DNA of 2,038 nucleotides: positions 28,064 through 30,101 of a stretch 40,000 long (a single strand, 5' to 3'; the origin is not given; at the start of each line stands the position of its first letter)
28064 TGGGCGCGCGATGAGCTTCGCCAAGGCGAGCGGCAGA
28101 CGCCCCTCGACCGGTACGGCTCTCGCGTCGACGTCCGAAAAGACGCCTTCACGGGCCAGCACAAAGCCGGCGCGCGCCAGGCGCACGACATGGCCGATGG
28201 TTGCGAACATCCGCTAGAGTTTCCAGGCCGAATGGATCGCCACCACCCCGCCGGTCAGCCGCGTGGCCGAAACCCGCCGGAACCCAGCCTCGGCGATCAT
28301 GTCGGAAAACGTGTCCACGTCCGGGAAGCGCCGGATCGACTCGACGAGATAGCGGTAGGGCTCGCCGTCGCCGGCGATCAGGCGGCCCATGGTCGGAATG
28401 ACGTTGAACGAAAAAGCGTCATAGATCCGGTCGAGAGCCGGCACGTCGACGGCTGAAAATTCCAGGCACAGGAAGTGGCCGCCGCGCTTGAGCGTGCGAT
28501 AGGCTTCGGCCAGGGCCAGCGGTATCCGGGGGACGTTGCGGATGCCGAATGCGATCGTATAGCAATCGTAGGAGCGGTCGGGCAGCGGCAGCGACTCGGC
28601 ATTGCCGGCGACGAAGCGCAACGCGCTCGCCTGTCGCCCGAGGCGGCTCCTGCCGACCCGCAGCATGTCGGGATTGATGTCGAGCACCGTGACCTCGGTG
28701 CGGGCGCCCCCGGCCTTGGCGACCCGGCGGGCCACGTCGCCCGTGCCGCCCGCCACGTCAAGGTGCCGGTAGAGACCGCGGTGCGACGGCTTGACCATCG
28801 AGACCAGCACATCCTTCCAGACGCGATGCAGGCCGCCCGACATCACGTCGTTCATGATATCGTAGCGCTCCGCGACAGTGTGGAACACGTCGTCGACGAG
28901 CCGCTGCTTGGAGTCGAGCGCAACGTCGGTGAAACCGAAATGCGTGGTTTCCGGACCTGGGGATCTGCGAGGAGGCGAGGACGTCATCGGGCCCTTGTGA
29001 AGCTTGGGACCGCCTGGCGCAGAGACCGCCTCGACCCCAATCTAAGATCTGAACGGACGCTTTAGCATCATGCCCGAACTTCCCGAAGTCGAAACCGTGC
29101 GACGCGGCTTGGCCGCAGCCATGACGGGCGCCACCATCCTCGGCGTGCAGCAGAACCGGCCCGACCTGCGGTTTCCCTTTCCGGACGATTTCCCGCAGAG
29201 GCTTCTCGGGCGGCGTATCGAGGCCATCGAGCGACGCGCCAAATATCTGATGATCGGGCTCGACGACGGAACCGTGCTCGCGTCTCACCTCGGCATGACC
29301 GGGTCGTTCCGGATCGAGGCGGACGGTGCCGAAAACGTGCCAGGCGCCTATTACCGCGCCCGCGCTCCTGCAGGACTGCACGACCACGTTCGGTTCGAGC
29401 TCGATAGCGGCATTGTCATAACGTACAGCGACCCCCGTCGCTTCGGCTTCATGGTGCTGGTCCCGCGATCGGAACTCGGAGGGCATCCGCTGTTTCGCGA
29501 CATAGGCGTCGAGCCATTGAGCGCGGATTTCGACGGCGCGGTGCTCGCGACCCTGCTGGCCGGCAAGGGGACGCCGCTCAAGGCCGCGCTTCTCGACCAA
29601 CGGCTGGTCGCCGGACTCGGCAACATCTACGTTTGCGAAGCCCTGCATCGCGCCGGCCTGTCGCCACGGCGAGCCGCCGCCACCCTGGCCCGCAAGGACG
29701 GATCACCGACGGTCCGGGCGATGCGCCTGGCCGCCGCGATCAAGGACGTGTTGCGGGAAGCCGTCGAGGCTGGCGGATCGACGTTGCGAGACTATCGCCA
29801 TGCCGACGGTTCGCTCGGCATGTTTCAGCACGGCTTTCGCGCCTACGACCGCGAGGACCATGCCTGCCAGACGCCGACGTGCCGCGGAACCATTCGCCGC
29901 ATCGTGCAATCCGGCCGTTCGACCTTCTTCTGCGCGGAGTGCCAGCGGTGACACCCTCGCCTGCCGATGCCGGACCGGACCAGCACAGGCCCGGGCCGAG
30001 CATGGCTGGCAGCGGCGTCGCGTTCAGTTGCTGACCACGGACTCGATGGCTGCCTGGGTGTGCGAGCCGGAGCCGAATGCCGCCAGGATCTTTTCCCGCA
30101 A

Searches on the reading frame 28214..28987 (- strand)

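Call 15: search_protein_families(library=pfam, proteins=[window:28214-28987:-], max_evalue=0.001)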
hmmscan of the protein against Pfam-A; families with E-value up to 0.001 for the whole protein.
window:28214-28987:- (257 aa): 6 families
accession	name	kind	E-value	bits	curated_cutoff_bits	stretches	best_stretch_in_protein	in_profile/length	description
PF01209.24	Ubie_methyltran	-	1.3e-79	267.3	20.1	1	26-256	4-233/233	ubiE/COQ5 methyltransferase family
PF13649.12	Methyltransf_25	-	7.4e-19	68.7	27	1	76-170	2-97/97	Methyltransferase domain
PF08241.18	Methyltransf_11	-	8e-19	68.5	21.2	1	76-174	1-95/95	Methyltransferase domain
PF13847.12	Methyltransf_31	-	2.7e-11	43.8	27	1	73-190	5-124/145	Methyltransferase domain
PF08242.18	Methyltransf_12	-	9.4e-11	42.8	30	1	76-172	1-98/98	Methyltransferase domain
PF13489.12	Methyltransf_23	-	1.1e-06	29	27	1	70-240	21-163/164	Methyltransferase domain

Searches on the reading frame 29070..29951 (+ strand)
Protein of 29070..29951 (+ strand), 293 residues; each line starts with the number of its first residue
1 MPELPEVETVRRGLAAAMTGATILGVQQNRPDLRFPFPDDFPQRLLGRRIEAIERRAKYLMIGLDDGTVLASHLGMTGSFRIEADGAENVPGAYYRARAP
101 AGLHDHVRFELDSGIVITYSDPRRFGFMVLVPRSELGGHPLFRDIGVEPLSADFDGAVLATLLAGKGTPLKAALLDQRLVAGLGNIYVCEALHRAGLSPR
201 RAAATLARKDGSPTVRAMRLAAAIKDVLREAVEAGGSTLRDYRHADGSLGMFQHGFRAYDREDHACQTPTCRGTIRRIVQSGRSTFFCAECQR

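Call 15: search_protein_families(library=pfam, proteins=[window:29070-29951:+], max_evalue=0.001)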
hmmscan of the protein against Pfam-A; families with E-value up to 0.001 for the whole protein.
window:29070-29951:+ (293 aa): 3 families
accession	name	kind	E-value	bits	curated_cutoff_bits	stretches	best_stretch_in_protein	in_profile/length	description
PF01149.29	Fapy_DNA_glyco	-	2.9e-35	121.9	25.5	1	1-128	1-117/117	Formamidopyrimidine-DNA glycosylase N-terminal domain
PF06831.19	H2TH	-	3.8e-22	78.5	34.7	1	145-241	1-91/93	Formamidopyrimidine-DNA glycosylase H2TH domain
PF06827.20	zf-FPG_IleRS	-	5.8e-06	26.5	21.3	1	269-292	5-28/30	Zinc finger found in FPG and IleRS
